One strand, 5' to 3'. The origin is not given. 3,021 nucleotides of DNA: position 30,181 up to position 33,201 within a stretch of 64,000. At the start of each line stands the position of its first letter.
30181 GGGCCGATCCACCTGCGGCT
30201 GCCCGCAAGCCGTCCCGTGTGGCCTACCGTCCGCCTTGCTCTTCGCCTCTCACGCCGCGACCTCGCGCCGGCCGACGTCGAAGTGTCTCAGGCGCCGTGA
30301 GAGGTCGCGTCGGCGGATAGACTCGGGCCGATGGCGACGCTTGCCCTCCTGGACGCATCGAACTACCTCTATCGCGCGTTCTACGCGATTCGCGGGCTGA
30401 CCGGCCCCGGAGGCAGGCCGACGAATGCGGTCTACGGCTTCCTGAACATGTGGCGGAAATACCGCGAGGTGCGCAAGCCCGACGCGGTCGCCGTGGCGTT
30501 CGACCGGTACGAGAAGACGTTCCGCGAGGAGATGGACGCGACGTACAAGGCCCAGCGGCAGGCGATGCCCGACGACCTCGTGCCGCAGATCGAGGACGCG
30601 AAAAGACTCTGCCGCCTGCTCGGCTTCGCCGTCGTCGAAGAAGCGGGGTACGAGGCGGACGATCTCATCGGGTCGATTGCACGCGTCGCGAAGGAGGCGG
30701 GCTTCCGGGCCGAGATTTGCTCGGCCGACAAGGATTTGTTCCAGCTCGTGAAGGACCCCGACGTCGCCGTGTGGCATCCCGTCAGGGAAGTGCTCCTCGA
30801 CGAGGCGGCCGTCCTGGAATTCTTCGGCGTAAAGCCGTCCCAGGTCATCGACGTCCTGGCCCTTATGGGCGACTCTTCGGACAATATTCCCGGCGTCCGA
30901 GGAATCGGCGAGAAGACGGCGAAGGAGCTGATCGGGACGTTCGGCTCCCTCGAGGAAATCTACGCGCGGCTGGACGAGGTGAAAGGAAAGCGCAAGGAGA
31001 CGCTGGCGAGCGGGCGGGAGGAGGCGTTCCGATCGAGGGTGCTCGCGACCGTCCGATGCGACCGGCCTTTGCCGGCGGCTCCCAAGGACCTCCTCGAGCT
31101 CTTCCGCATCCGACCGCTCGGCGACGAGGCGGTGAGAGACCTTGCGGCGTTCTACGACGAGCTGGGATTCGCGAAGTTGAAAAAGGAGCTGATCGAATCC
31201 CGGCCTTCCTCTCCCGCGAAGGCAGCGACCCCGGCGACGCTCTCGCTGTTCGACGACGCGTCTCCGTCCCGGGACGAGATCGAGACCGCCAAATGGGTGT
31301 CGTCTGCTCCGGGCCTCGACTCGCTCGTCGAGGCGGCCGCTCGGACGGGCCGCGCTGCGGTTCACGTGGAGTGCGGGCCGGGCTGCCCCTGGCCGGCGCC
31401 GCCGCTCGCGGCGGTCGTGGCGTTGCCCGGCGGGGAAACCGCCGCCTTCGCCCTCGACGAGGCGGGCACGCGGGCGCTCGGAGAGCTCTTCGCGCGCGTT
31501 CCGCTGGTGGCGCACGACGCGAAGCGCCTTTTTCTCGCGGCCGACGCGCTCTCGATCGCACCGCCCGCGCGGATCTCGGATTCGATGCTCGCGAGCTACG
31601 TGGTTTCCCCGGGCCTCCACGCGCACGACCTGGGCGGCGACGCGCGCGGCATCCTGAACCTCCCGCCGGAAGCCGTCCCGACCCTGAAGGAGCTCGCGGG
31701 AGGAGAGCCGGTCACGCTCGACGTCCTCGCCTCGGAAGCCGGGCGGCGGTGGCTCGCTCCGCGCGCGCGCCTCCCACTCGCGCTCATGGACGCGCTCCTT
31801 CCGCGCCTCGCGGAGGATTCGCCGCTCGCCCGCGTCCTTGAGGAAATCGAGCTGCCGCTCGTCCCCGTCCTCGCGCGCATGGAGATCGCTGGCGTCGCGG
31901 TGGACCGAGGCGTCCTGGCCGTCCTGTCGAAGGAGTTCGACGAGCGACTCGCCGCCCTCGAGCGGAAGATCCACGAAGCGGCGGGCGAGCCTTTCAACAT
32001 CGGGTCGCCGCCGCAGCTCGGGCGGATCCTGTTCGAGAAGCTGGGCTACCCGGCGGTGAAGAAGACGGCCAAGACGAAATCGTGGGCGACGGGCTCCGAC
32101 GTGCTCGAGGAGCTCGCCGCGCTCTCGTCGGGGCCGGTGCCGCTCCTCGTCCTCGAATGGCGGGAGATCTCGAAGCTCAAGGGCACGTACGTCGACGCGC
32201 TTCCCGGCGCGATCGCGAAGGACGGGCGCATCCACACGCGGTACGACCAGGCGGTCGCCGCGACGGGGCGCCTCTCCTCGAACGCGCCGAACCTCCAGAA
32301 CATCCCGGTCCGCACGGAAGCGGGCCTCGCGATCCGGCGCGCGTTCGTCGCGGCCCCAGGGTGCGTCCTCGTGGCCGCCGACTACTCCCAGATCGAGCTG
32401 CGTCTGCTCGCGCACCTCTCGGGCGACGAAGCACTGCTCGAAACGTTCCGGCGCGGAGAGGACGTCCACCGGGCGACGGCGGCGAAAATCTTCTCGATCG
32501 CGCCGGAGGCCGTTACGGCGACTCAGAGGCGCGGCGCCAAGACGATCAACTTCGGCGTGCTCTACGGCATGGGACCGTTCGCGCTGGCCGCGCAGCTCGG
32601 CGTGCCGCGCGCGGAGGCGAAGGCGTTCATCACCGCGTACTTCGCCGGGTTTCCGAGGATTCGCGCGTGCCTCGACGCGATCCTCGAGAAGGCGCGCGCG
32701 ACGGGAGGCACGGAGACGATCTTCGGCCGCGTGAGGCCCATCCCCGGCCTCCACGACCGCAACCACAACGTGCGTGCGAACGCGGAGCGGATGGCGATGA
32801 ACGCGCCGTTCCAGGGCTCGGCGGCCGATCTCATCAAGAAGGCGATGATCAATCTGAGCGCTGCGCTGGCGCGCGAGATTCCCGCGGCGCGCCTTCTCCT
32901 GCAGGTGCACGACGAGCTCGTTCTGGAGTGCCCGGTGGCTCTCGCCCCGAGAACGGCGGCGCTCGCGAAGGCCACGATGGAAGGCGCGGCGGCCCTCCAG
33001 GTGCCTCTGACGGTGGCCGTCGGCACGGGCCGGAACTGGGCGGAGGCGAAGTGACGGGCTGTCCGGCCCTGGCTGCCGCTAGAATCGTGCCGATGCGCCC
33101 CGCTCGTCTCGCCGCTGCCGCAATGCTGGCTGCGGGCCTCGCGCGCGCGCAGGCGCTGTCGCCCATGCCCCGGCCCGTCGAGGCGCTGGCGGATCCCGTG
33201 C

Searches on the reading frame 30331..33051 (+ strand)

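Call 54: search_protein_families(library=pfam, proteins=[window:30331-33051:+], max_evalue=0.00001)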
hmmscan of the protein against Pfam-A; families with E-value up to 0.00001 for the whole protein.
window:30331-33051:+ (907 aa): 3 families
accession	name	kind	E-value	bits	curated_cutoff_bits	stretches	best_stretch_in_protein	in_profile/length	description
PF00476.26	DNA_pol_A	-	3e-146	487.7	34.3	1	529-905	4-381/381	DNA polymerase family A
PF02739.22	5_3_exonuc_N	-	4.8e-50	169.9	34.3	1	4-165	2-163/164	5'-3' exonuclease, N-terminal resolvase-like domain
PF01367.25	5_3_exonuc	-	1.2e-31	109.5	40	1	167-254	1-89/97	5'-3' exonuclease, C-terminal SAM fold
